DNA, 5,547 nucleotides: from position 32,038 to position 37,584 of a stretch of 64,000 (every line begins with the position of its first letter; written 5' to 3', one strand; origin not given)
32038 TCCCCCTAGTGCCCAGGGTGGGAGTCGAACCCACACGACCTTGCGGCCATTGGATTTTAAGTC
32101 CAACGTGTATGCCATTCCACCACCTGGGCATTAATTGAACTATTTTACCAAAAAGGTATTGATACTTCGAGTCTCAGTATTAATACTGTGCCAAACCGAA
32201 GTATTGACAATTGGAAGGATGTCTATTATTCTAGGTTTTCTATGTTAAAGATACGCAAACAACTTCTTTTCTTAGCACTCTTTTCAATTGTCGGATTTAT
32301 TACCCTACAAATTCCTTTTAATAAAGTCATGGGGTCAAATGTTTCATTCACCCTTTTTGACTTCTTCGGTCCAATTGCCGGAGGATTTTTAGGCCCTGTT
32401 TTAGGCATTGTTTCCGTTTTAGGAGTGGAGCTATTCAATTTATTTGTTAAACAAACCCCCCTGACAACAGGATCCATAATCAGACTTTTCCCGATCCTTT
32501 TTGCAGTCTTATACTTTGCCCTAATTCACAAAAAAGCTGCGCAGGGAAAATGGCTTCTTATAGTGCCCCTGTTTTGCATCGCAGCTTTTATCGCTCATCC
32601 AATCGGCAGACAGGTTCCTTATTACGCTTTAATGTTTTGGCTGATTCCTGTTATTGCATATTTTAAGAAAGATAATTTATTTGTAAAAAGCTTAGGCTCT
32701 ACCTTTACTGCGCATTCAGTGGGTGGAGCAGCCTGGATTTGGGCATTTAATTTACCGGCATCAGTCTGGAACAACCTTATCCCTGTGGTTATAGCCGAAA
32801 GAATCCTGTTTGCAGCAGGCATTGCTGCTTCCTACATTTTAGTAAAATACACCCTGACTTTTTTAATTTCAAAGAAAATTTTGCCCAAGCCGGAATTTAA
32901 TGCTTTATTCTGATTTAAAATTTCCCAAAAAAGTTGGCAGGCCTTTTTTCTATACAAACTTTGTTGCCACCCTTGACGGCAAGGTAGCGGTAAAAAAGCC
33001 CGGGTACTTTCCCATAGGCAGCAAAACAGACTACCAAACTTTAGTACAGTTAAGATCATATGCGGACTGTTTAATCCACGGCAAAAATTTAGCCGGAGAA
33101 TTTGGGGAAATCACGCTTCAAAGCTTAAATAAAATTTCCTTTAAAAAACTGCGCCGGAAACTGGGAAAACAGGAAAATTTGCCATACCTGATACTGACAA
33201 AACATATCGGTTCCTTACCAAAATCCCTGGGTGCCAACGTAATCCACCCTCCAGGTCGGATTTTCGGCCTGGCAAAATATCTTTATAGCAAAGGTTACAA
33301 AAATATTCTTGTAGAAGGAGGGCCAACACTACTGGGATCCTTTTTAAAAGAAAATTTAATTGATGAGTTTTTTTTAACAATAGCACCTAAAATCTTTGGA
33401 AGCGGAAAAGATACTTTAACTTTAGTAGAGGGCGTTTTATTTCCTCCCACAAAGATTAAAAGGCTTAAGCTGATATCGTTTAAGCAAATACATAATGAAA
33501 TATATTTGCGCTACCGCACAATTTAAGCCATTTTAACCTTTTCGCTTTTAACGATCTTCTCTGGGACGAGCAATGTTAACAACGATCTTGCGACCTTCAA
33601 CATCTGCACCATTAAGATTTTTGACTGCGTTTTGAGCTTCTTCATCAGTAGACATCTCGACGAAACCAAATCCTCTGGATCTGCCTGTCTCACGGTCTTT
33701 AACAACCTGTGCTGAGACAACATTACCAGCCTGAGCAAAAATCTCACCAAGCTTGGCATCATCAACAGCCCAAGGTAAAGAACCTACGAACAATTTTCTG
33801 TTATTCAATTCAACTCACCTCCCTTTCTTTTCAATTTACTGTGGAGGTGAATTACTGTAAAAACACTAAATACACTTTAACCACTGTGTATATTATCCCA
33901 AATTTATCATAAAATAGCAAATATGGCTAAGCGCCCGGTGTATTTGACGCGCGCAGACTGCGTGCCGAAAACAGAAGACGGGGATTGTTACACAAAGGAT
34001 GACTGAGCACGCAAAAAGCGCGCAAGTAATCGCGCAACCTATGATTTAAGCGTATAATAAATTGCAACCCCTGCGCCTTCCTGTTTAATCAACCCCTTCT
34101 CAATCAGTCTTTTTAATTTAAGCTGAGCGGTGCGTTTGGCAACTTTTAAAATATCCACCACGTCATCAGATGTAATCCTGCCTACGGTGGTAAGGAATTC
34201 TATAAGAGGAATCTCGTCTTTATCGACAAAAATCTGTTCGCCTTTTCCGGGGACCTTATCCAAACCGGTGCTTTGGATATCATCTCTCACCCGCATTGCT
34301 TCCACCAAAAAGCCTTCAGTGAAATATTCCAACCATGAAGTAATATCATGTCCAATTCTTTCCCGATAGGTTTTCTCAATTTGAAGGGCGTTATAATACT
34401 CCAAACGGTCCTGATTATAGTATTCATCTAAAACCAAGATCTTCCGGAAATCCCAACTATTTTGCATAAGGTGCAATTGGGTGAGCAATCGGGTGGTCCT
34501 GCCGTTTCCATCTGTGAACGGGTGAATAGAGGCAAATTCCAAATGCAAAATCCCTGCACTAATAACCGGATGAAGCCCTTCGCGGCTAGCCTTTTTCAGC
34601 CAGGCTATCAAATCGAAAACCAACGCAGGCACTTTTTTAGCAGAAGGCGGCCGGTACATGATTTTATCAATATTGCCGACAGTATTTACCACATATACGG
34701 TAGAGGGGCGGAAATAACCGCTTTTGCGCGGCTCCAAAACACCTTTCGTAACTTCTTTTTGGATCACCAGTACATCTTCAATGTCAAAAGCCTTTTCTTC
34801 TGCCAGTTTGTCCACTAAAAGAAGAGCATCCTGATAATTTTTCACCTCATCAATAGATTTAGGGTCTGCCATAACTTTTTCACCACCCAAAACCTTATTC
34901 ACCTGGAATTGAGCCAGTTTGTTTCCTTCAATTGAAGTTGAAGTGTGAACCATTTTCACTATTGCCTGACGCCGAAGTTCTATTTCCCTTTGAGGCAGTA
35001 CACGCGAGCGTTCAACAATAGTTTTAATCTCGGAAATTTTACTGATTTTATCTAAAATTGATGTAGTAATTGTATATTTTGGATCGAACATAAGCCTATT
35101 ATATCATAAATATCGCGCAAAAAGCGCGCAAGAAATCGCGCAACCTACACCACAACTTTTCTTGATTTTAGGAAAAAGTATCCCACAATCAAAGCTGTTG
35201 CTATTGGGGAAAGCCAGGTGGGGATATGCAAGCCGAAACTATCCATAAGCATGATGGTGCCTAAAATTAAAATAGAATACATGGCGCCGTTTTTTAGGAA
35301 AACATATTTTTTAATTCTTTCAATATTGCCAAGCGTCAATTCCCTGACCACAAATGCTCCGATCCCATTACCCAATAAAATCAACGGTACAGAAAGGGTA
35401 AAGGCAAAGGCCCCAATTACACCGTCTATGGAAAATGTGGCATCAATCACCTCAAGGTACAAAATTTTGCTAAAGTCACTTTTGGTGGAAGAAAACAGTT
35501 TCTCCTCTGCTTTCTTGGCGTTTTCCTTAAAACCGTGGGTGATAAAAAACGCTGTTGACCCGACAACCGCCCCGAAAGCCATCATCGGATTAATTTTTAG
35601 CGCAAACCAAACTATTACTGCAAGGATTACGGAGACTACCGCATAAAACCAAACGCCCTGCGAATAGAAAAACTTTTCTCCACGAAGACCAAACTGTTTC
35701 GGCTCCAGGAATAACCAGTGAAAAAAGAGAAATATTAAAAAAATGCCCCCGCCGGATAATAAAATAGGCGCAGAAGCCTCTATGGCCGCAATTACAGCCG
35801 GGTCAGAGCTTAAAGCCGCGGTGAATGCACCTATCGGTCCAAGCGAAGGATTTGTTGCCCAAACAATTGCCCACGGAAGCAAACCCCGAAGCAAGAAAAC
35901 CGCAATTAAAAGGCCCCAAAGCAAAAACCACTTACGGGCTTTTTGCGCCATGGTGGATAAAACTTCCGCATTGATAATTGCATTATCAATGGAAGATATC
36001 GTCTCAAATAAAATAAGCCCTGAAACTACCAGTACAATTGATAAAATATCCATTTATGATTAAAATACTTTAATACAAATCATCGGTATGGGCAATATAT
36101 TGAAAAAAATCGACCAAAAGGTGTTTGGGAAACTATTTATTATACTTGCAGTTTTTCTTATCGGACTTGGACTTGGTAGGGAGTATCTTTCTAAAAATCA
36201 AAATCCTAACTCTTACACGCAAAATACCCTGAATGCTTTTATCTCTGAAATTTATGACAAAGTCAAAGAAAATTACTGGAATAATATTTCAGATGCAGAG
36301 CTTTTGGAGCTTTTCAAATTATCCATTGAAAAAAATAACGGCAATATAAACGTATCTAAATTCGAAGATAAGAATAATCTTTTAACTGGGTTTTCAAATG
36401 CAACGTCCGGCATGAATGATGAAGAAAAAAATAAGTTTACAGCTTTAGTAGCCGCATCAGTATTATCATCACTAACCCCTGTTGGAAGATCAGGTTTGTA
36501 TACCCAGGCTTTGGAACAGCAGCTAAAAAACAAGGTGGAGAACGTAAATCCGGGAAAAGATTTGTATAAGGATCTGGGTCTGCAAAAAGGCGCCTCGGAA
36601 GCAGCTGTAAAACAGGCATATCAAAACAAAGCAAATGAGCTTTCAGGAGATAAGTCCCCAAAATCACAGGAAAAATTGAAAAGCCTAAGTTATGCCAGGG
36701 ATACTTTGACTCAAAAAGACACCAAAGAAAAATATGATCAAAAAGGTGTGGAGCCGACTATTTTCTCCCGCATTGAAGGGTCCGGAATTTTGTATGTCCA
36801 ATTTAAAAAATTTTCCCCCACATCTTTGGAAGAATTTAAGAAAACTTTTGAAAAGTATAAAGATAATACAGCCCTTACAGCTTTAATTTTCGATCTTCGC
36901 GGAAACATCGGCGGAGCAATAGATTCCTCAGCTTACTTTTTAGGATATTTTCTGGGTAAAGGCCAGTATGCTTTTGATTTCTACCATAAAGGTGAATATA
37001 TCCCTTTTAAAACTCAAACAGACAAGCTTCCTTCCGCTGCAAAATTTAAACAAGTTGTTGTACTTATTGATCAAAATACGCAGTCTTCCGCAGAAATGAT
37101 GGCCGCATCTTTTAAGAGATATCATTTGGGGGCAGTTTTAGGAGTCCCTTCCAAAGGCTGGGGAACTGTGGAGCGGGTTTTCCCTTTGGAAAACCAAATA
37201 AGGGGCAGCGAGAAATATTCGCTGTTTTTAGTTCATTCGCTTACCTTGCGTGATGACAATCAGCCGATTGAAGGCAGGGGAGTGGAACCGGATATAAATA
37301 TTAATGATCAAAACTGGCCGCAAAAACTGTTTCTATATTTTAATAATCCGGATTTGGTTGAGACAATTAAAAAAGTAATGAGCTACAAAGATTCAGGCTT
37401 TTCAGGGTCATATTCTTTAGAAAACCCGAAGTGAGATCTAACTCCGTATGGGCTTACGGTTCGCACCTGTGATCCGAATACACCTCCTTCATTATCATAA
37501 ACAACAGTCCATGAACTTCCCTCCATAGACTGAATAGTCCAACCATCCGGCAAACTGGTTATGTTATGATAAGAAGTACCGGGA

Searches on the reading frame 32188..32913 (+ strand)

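Call 80: search_protein_families(library=pfam, proteins=[window:32188-32913:+], max_evalue=0.001)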
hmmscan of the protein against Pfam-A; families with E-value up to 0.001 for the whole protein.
window:32188-32913:+ (241 aa): 1 family
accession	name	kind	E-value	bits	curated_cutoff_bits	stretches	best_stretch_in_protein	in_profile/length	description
PF12822.12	ECF_trnsprt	-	0.0007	20.1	30.7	0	24-207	1-160/169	ECF transporter, substrate-specific component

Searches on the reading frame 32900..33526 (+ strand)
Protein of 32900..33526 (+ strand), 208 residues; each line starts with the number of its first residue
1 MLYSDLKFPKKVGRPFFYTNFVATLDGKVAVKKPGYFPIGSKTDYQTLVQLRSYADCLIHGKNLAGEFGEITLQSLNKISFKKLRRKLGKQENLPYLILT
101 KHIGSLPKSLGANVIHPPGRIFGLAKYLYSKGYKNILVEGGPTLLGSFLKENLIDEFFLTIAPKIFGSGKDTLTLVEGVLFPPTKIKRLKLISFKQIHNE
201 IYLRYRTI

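Call 81: search_protein_families(library=pfam, proteins=[window:32900-33526:+], max_evalue=0.001)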
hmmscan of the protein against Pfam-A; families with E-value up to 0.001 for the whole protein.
window:32900-33526:+ (208 aa): 1 family
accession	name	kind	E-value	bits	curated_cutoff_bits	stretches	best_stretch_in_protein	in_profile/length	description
PF01872.23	RibD_C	-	4e-19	69.7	24.1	1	126-201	125-195/197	RibD C-terminal domain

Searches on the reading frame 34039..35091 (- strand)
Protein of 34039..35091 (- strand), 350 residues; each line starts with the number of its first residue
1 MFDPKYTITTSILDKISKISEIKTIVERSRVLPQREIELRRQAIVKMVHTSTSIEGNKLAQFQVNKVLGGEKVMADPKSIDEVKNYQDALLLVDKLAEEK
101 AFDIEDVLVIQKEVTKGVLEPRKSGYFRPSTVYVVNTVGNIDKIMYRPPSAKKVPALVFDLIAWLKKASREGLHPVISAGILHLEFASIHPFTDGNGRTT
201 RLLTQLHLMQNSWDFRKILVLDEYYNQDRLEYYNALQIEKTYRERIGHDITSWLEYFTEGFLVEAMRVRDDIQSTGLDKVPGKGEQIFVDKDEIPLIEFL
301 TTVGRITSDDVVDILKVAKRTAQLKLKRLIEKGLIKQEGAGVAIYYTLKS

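Call 10: search_protein_families(library=pfam, proteins=[window:34039-35091:-], max_evalue=0.001)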
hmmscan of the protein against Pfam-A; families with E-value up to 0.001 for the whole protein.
window:34039-35091:- (350 aa): 1 family
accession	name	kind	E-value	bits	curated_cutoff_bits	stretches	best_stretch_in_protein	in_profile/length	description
PF02661.23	Fic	-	4.2e-17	63.2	24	1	102-208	2-93/93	Fic/DOC family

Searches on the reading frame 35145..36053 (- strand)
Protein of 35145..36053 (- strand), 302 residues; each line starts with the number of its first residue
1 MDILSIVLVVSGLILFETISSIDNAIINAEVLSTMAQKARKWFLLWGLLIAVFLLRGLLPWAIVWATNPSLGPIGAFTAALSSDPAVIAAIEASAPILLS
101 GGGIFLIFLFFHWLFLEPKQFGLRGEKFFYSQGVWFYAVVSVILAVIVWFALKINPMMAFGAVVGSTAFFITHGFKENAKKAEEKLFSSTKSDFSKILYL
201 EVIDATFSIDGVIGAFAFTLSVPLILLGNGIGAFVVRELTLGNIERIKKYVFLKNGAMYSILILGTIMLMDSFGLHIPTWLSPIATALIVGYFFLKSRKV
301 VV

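Call 10: search_protein_families(library=pfam, proteins=[window:35145-36053:-], max_evalue=0.001)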
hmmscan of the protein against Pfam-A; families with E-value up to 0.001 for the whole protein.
window:35145-36053:- (302 aa): 2 families
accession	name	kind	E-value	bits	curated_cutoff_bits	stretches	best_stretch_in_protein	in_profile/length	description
PF04332.21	DUF475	-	1.4e-44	153.5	27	1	22-297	1-286/293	Protein of unknown function (DUF475)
PF03741.22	TerC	-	5.4e-17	62.5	27.8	2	133-271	37-177/178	Integral membrane protein TerC family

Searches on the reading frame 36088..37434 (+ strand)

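Call 10: search_protein_families(library=pfam, proteins=[window:36088-37434:+], max_evalue=0.001)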
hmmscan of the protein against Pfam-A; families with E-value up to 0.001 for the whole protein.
window:36088-37434:+ (448 aa): 2 families
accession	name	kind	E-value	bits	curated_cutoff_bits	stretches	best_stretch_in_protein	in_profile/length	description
PF03572.23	Peptidase_S41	-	1.6e-25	90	24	1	234-405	2-165/165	Peptidase family S41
PF00226.36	DnaJ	-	5.9e-08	33.1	27.8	1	158-217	1-63/63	DnaJ domain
